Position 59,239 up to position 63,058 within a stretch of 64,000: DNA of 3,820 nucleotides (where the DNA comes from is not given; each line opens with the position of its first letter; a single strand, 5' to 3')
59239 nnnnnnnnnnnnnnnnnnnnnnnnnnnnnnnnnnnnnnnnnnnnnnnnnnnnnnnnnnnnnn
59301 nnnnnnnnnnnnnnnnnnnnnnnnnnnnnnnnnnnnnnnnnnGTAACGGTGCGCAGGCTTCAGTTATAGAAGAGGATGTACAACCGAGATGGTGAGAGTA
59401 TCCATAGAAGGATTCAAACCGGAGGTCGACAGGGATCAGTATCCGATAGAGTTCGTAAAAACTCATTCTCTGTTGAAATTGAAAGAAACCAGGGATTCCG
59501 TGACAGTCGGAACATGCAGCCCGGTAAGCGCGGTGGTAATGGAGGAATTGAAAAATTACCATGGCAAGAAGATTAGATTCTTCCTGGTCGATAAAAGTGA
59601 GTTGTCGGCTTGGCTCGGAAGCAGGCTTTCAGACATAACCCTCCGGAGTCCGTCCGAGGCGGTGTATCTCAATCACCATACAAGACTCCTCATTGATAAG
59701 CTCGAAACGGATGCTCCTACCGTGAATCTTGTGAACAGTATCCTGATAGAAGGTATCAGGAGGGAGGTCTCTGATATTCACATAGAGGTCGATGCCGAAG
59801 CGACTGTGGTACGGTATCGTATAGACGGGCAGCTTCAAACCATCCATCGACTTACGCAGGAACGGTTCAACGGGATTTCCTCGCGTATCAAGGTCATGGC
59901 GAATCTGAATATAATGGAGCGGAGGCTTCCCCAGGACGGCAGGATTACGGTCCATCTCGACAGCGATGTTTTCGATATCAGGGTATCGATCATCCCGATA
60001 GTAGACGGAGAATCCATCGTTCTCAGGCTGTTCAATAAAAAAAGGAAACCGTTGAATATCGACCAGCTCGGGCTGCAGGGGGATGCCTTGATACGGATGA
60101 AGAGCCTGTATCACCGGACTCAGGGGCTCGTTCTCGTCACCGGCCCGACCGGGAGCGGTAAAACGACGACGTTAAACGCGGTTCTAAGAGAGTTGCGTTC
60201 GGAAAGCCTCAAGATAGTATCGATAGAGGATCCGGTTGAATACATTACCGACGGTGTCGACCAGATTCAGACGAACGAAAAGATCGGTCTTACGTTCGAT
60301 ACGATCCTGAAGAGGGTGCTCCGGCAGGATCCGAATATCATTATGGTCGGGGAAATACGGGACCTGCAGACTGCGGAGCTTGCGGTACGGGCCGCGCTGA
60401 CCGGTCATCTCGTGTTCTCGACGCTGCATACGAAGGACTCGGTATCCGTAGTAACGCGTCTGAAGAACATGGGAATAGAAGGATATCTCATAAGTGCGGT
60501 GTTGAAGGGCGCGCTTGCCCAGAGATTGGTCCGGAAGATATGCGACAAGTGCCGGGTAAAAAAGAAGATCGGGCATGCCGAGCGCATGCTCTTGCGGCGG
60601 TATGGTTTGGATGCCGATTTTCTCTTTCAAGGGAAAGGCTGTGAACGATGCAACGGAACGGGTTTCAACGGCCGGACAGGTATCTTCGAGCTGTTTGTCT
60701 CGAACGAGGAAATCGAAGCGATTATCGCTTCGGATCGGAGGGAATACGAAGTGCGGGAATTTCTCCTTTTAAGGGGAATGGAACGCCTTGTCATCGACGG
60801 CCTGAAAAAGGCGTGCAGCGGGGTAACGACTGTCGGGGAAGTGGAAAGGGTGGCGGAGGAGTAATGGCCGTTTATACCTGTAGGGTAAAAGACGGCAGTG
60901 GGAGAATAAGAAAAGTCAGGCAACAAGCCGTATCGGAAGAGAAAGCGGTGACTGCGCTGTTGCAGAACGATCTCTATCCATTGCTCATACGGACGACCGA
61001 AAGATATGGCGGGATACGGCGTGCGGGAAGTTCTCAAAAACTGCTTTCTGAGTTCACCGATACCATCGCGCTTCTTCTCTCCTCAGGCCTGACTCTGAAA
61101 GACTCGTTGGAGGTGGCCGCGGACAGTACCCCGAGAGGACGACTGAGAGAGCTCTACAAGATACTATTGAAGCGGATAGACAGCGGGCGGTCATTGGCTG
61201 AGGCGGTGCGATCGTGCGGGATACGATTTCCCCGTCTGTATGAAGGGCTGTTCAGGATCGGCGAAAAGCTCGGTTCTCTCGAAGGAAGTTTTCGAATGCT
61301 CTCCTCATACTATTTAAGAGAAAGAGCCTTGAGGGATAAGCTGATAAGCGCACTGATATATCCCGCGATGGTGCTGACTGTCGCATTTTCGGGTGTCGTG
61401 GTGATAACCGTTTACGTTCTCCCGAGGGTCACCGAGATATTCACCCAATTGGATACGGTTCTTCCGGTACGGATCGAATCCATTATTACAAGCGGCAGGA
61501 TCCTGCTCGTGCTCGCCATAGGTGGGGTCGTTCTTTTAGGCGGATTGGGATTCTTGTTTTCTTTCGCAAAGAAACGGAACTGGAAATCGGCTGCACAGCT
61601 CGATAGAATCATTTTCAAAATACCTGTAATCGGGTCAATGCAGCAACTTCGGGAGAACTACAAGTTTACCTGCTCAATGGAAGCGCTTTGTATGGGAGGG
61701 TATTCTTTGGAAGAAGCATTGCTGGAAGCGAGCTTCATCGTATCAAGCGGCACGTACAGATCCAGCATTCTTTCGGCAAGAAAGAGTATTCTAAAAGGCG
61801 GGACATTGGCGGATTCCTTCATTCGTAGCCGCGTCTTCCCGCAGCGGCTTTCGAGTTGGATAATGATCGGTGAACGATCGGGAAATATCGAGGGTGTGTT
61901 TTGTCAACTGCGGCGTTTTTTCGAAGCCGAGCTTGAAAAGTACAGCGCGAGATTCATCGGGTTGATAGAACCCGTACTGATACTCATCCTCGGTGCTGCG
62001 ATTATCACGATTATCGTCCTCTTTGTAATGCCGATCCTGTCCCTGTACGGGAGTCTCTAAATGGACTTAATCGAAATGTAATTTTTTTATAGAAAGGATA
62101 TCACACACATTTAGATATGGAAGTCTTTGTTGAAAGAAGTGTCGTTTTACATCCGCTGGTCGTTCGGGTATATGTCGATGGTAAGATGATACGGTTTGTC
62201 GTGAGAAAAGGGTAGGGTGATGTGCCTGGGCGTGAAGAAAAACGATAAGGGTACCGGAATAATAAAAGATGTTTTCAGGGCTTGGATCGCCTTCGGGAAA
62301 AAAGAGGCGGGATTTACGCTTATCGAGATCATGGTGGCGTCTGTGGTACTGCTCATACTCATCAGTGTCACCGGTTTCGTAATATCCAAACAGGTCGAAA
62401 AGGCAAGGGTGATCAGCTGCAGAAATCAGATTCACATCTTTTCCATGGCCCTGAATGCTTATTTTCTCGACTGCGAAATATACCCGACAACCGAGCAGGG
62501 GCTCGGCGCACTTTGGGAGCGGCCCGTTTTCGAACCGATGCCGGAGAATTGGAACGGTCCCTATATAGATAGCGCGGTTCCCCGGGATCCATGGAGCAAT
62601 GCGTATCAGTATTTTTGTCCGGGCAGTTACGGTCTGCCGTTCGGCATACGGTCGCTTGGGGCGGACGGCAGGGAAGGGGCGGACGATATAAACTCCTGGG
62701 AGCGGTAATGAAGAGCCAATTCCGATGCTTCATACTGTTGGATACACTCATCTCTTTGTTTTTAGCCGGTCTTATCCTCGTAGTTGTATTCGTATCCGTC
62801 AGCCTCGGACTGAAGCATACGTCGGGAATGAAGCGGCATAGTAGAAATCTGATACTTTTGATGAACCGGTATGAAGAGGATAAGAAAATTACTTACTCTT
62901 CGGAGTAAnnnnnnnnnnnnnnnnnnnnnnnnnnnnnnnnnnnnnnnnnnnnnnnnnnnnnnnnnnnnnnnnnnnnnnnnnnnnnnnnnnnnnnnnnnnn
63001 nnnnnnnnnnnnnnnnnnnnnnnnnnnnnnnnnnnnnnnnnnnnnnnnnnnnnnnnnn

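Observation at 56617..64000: Compact type II secretion / pseudopilus gene cluster on a lower-GC segment, running off the window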

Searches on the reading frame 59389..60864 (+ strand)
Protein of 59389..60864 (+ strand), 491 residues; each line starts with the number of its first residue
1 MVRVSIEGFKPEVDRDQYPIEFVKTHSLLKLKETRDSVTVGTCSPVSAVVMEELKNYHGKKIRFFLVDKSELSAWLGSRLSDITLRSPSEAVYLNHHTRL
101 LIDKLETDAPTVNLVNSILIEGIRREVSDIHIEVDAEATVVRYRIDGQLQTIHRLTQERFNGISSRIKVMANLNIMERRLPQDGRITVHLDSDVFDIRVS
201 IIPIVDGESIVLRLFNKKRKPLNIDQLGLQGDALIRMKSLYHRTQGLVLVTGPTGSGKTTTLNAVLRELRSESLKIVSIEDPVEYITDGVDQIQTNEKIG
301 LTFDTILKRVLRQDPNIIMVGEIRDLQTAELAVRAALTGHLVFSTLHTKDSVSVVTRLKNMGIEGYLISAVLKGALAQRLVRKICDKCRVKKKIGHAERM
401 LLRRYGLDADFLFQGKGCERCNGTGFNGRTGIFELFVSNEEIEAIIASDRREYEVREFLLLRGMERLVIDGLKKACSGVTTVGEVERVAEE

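Call 3: search_protein_families(library=pfam, proteins=[window:59389-60864:+], max_evalue=0.01)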
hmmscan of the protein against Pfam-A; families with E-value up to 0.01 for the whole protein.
window:59389-60864:+ (491 aa): 20 families
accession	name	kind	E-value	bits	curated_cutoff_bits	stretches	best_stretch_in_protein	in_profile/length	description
PF00437.27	T2SSE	-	9.6e-117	390.2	24.9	1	106-487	3-370/370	Type II/IV secretion system protein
PF05157.20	MshEN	-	2.8e-06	27.6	23.1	1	4-77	6-81/90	MshEN domain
PF13401.12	AAA_22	-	3.2e-06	27.9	27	1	243-279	2-39/130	AAA domain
PF13191.12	AAA_16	-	1.5e-05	26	32.6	1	244-273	19-52/167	AAA ATPase domain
PF20720.3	nSTAND3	-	2.2e-05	24.7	27.2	1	244-284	16-56/155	Novel STAND NTPase 3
PF25199.1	nSTAND_NTPase5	-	7.7e-05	23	34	1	242-300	38-99/145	Novel STAND NTPase 5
PF03266.21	NTPase_1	-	0.00016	22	23.9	1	248-276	2-30/168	NTPase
PF13173.12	AAA_14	-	0.00022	21.7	27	1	247-337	4-85/129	AAA domain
PF13604.12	AAA_30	-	0.00065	19.9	27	1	238-277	11-50/191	AAA domain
PF13476.12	AAA_23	-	0.00076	20.6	27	1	245-265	19-39/201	AAA domain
PF13555.12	AAA_29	-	0.00089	19.4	27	1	243-266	20-43/61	P-loop containing region of AAA domain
PF12775.13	AAA_7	-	0.00089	19.3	25.8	1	242-279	30-67/181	P-loop containing dynein motor region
PF00004.35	AAA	-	0.00097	20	21.2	1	248-326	1-69/131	ATPase family associated with various cellular activities (AAA)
PF01443.25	Viral_helicase1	-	0.0012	19.1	21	1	249-333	2-78/228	Viral superfamily 1 RNA helicase core domain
PF13245.12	AAA_19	-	0.0015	19.2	25.1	0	244-273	10-39/134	AAA domain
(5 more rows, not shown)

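Call 5: search_protein_families(library=ncbifam, proteins=[window:59389-60864:+], max_evalue=0.01)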
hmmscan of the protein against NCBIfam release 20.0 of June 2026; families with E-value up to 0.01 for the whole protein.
window:59389-60864:+ (491 aa): 27 families (the best 25 are shown)
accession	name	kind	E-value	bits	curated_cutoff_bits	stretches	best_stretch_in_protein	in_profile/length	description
TIGR02533.1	type_II_gspE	equivalog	2.5e-147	491.5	630.25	1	17-488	3-485/486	type II secretion system ATPase GspE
TIGR02538.1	type_IV_pilB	equivalog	1.2e-134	450.1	675.65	1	18-490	74-563/564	type IV-A pilus assembly ATPase PilB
NF007755.0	PRK10436.1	equivalog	1.8e-122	409.3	617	1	24-489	15-459/465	type II secretion system protein GspE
NF053534.1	T4PilAsmATPsTfpB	equivalog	1.5e-118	396.7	850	1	20-489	99-582/584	type IV pilus assembly ATPase TfpB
NF041000.1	ATPase_ComGA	equivalog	9e-76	254.4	300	1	117-382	2-266/267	competence type IV pilus ATPase ComGA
TIGR01420.1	pilT_fam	subfamily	4.9e-49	167.4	319.1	1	116-390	3-277/343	PilT/PilU family type 4a pilus ATPase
TIGR02525.1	plasmid_TraJ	equivalog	3e-25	89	368.3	1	223-359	131-270/372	plasmid transfer ATPase TraJ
TIGR02524.1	dot_icm_DotB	equivalog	4.7e-20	72.1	463.3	1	244-358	133-256/358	Dot/Icm type IV secretion system ATPase DotB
NF058587.1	archaellum_moto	equivalog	6.7e-20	71.3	550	1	170-363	208-398/527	archaellum flagellar ATPase motor FlaI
TIGR02782.1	TrbB_P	equivalog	1.3e-15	57.5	304.55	1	247-361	138-255/303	P-type conjugative transfer ATPase TrbB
NF010469.0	PRK13894.1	subfamily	7.5e-14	51.8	508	1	247-360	151-266/320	conjugal transfer ATPase TrbB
TIGR03819.1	heli_sec_ATPase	hypoth_equivalog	5.5e-13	48.8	373.15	1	205-377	137-316/340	TadA family conjugal transfer-associated ATPase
NF010407.0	PRK13833.1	subfamily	4e-11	42.9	499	1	248-365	147-266/323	conjugal transfer protein TrbB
TIGR02788.1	VirB11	equivalog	4.4e-11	42.4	249.95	1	247-384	146-287/308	P-type DNA transfer ATPase VirB11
NF053672.1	bindosome_BasE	exception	1.9e-10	40.1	1000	1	220-367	241-395/512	bindosome assembly system ATPase subunit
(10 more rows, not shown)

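Call 92: search_solved_structures(query=window:59389-60864:+, max_evalue=1e-20)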
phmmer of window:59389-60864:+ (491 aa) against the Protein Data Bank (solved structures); distinct sequences matched with E-value up to 1e-20: 21.
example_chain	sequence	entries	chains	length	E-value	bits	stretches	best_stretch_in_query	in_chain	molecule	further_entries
4pht_A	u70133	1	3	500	4.7e-100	338.6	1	104-491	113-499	General secretory pathway protein E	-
6olj_C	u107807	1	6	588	1e-97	330.9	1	102-488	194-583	Type IV pilus biogenesis ATPase PilB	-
5tsg_B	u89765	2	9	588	1.2e-97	330.7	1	102-488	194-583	Type IV pilus biogenesis ATPase PilB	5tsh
5zfr_A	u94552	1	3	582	3e-97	329.4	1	102-488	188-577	Type IV pilus biogenesis ATPase PilB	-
4kss_A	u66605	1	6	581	4.2e-97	328.9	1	105-491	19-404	Type II secretion system protein E, hemolysin-coregulated protein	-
4ksr_A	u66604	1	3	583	4.2e-97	328.9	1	105-491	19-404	Type II secretion system protein E, Hemolysin-coregulated protein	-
1p9r_A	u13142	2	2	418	8e-97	328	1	105-487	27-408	General secretion pathway protein E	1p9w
3jc8_Ba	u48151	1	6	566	9.7e-95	321.1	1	17-485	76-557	Type IV-A pilus assembly ATPase PilB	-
5oiu_A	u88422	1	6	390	4.7e-93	315.6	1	112-485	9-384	Type IV pilus assembly protein PilF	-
5it5_F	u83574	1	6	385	7.5e-93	314.9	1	114-485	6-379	ATP binding motif-containing protein PilF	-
6ejf_A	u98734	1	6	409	8.6e-93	314.7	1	114-485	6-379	Type IV pilus assembly protein PilF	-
6f8l_G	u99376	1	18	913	2.1e-92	313.5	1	111-485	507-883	Type IV pilus assembly protein PilF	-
8dze_A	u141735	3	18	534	7.9e-36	127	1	113-464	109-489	BfpD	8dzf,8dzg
5fl3_A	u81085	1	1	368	9.4e-33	116.8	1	122-387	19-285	PILI RETRACTION PROTEIN PILT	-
2ewv_A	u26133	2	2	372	2.5e-32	115.4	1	115-385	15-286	twitching motility protein PilT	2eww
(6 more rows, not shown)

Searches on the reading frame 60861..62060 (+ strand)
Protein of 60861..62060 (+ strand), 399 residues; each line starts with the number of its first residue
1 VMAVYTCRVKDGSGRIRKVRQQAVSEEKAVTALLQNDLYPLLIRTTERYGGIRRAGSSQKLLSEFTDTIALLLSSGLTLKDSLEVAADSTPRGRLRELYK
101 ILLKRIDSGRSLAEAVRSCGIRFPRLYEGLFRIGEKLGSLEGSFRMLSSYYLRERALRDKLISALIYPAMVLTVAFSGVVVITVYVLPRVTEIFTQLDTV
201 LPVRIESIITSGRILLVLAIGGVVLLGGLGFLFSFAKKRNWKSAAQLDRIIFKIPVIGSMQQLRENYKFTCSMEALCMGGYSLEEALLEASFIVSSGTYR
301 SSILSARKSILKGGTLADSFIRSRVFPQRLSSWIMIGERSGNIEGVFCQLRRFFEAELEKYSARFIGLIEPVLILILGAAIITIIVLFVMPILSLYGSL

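Call 3: search_protein_families(library=pfam, proteins=[window:60861-62060:+], max_evalue=0.01)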
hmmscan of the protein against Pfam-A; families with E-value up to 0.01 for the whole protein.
window:60861-62060:+ (399 aa): 1 family
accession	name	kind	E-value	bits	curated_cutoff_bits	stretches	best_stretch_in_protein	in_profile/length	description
PF00482.28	T2SSF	-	1.8e-41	141.4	25.2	2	65-188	1-125/125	Type II secretion system (T2SS), protein F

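Call 5: search_protein_families(library=ncbifam, proteins=[window:60861-62060:+], max_evalue=0.01)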
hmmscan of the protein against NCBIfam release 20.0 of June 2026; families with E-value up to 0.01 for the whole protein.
window:60861-62060:+ (399 aa): 6 families
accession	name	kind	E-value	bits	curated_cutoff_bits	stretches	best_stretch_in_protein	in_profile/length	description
TIGR02120.1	GspF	equivalog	1.4e-64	218.8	424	1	10-395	6-397/401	type II secretion system inner membrane protein GspF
NF007861.0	PRK10573.1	equivalog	2.7e-51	174.9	401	1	5-395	7-394/401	protein transport protein HofC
NF052607.1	T4PiliAsmPilCThrm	equivalog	8.4e-42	143.7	700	1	2-398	1-403/406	type IV pilus assembly protein PilC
NF052606.1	T4PiliAsmPilCMyx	equivalog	7.9e-36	123.8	700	1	3-397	20-416/419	type IV pilus assembly protein PilC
NF047826.1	T3SSXpsF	equivalog_domain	9.6e-34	116.8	650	1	3-395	2-400/405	type II secretion system protein XpsF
NF041012.2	T4P_ComGB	equivalog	2.4e-30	106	240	1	64-394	5-329/332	competence type IV pilus assembly protein ComGB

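Call 93: search_solved_structures(query=window:60861-62060:+, max_evalue=0.001)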
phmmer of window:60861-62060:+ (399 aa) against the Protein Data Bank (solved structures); distinct sequences matched with E-value up to 0.001: 5.
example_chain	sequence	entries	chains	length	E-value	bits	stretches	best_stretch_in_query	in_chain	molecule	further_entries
3jc8_Ca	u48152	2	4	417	4.5e-30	108.3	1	6-398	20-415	Type 4 fimbrial assembly protein PilC | PilC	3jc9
2whn_A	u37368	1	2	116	2e-08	37.1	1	56-164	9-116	PILUS ASSEMBLY PROTEIN PILC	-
2vma_A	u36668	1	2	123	6.5e-07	32.1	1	56-164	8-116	GENERAL SECRETION PATHWAY PROTEIN F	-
2vmb_A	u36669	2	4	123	1.1e-06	31.4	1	56-164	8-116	GENERAL SECRETION PATHWAY PROTEIN F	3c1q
5nbg_A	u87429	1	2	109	2.1e-06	30.4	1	63-161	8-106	General secretion pathway protein F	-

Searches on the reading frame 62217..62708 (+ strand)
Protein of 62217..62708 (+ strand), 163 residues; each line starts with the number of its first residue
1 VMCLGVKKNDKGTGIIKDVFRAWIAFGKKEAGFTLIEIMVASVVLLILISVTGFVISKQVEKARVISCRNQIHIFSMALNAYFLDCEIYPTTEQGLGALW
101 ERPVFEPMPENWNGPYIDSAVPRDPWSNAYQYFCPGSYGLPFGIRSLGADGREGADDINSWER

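Call 3: search_protein_families(library=pfam, proteins=[window:62217-62708:+], max_evalue=0.01)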
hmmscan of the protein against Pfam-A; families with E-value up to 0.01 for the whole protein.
window:62217-62708:+ (163 aa): 2 families
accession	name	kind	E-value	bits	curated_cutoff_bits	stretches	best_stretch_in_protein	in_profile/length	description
PF08334.16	T2SSG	-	3.2e-30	104.8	21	1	57-159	3-102/108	Type II secretion system (T2SS), protein G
PF07963.17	N_methyl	-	3.9e-07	29.8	21.2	1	28-51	2-25/27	Prokaryotic N-terminal methylation motif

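Call 5: search_protein_families(library=ncbifam, proteins=[window:62217-62708:+], max_evalue=0.01)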
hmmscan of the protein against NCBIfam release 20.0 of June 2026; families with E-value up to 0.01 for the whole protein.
window:62217-62708:+ (163 aa): 6 families
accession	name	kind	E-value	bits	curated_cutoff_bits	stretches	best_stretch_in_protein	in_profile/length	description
TIGR01710.1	typeII_sec_gspG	equivalog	3.5e-34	117.7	88.85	1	32-159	2-131/134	type II secretion system major pseudopilin GspG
TIGR02532.1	IV_pilin_GFxxxE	domain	3.5e-05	23.5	16.3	1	31-52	2-23/24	prepilin-type N-terminal cleavage/methylation domain-containing protein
NF040999.1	pilin_ComGC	equivalog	0.00089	19.4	75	1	31-93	2-64/84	competence type IV pilus major pilin ComGC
TIGR01708.2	typeII_sec_gspH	equivalog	0.0056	16.7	80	1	30-59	1-28/169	type II secretion system minor pseudopilin GspH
NF007800.0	PRK10506.1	equivalog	0.0058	16.5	158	1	28-72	6-50/163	prepilin peptidase-dependent protein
NF040982.1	ComGD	equivalog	0.0068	16.8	70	1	31-62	2-33/139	competence type IV pilus minor pilin ComGD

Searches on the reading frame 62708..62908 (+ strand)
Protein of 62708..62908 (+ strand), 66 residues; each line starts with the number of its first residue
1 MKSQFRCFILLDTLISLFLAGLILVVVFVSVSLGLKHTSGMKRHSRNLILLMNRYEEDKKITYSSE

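Call 3: search_protein_families(library=pfam, proteins=[window:62708-62908:+], max_evalue=0.01)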
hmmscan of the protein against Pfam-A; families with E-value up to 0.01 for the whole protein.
window:62708-62908:+ (66 aa): 0 families

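Call 5: search_protein_families(library=ncbifam, proteins=[window:62708-62908:+], max_evalue=0.01)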
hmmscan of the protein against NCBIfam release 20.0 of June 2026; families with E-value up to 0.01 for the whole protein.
window:62708-62908:+ (66 aa): 0 families
